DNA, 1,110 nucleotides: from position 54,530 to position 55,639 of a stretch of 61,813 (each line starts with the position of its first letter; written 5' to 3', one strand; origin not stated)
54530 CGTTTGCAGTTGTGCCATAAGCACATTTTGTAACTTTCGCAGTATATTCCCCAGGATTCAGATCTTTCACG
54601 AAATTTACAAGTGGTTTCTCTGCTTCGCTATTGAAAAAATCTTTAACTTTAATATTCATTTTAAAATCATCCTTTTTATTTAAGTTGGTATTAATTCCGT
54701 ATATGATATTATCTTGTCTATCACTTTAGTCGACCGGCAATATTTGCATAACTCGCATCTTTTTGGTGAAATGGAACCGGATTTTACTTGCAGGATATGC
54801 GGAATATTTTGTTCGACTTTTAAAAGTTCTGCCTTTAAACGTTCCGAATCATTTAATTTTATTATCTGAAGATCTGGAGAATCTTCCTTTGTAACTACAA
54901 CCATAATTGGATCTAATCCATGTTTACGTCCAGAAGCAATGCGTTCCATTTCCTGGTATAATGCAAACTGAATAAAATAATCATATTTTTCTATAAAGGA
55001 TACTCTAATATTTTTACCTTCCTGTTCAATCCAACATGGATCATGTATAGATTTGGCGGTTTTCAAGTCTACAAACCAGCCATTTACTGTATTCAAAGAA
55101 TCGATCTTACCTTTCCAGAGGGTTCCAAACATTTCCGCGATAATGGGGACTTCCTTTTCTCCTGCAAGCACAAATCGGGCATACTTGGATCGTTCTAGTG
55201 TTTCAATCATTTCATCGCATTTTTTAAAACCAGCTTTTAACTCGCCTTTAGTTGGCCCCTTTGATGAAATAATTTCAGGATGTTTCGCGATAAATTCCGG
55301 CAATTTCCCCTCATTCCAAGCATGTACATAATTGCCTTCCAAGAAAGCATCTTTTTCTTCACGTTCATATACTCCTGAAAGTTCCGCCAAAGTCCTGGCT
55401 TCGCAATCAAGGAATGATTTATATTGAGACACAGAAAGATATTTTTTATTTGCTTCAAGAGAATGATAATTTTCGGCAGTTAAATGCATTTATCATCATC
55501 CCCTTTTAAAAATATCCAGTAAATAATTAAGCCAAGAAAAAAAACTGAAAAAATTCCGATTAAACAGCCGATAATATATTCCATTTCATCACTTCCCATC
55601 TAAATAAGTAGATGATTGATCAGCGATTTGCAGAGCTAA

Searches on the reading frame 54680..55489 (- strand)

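Call 93: search_protein_families(library=pfam, proteins=[window:54680-55489:-], max_evalue=0.001)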
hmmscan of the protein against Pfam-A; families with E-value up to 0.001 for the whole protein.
window:54680-55489:- (269 aa): 2 families
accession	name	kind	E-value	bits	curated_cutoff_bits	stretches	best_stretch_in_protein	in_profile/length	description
PF12684.13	DUF3799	-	3.8e-72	243.3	26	1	19-254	1-233/233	PDDEXK-like domain of unknown function (DUF3799)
PF12705.13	PDDEXK_1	-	2.6e-05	24.7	22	1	18-252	2-241/247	PD-(D/E)XK nuclease superfamily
